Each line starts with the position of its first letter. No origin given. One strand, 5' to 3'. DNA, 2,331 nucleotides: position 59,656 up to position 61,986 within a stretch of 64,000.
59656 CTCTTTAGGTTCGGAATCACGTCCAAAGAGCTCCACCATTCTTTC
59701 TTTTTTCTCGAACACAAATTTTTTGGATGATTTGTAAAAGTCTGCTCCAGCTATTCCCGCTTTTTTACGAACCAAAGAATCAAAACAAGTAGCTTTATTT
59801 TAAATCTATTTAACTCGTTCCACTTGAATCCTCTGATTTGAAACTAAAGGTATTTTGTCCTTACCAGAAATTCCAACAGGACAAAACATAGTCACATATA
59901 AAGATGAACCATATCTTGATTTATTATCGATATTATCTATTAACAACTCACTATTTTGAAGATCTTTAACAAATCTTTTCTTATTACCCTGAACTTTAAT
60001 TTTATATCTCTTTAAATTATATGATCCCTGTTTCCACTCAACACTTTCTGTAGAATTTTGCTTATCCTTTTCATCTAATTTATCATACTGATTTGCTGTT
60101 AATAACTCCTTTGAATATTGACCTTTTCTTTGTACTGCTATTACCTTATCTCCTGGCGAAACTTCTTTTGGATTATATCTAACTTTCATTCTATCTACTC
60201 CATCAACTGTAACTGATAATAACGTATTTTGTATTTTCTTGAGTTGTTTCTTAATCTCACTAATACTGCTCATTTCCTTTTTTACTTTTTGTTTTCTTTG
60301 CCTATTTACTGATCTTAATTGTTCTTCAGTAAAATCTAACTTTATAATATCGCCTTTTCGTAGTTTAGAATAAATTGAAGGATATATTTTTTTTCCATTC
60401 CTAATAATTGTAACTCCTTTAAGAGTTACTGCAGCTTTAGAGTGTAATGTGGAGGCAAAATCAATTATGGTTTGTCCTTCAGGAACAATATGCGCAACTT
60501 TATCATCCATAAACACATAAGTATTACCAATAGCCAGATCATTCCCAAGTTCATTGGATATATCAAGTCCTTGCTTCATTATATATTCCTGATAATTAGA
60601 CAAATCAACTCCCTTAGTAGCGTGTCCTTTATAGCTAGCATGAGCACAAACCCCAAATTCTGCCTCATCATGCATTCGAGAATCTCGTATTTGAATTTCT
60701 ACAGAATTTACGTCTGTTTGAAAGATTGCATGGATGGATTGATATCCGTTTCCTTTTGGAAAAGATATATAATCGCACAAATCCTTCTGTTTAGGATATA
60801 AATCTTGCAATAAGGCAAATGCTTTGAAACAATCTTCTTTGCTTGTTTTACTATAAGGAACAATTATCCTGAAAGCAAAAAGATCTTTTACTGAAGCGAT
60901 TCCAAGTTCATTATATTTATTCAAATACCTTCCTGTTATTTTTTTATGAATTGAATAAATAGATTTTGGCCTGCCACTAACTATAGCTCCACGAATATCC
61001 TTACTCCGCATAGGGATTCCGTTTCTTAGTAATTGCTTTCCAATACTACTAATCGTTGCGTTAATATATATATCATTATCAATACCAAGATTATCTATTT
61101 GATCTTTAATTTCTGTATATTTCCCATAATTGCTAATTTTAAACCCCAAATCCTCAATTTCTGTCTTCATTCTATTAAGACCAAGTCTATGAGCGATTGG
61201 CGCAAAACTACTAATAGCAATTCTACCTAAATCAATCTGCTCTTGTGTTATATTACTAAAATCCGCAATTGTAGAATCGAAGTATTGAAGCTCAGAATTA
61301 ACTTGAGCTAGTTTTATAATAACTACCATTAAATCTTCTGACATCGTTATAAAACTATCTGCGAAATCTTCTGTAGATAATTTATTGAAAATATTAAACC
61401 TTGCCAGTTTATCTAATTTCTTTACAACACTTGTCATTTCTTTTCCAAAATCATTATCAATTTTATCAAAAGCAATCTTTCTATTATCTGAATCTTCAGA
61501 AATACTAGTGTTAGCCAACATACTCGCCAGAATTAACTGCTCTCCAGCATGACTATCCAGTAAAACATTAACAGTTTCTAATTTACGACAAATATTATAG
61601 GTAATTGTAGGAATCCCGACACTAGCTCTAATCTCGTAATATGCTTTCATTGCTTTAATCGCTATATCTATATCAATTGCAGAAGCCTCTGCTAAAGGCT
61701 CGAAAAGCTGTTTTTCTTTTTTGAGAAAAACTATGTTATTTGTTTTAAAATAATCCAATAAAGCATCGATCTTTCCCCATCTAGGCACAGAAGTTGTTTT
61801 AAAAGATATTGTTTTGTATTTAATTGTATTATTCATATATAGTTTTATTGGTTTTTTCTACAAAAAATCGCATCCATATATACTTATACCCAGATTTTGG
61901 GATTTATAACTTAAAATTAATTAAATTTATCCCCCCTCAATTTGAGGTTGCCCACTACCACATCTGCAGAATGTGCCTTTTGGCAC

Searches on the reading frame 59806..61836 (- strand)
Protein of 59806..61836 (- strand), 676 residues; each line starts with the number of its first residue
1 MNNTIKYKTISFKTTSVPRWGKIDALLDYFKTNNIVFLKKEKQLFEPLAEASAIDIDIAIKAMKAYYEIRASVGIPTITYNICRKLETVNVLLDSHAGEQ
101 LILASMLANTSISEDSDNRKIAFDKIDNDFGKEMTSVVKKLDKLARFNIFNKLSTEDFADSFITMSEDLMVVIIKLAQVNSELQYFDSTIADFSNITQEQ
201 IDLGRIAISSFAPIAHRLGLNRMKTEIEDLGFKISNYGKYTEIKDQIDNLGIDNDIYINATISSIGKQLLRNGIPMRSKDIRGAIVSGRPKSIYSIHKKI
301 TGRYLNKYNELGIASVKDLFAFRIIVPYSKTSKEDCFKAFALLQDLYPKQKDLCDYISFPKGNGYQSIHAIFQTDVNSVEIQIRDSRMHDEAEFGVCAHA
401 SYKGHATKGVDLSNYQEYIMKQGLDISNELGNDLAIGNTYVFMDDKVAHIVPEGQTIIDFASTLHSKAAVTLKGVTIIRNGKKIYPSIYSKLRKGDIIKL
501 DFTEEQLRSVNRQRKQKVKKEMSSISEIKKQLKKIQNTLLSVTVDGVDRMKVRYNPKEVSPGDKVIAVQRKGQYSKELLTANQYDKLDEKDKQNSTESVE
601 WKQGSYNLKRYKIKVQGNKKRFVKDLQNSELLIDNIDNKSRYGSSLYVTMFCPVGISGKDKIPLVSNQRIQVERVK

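Call 36: search_protein_families(library=ncbifam, proteins=[window:59806-61836:-], max_evalue=1e-10)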
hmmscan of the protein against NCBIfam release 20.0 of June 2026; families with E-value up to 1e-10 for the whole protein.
window:59806-61836:- (676 aa): 3 families
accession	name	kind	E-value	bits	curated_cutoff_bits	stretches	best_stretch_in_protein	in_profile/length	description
TIGR00691.1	spoT_relA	subfamily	5.2e-58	196.9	499.2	1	87-538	26-456/687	RelA/SpoT family protein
NF008303.0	PRK11092.1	equivalog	5.6e-42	143.8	947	1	72-486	40-432/702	bifunctional GTP diphosphokinase/guanosine-3',5'-bis pyrophosphate 3'-pyrophosphohydrolase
NF008124.0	PRK10872.1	equivalog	1.1e-36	126.7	728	1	121-500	90-463/744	GTP diphosphokinase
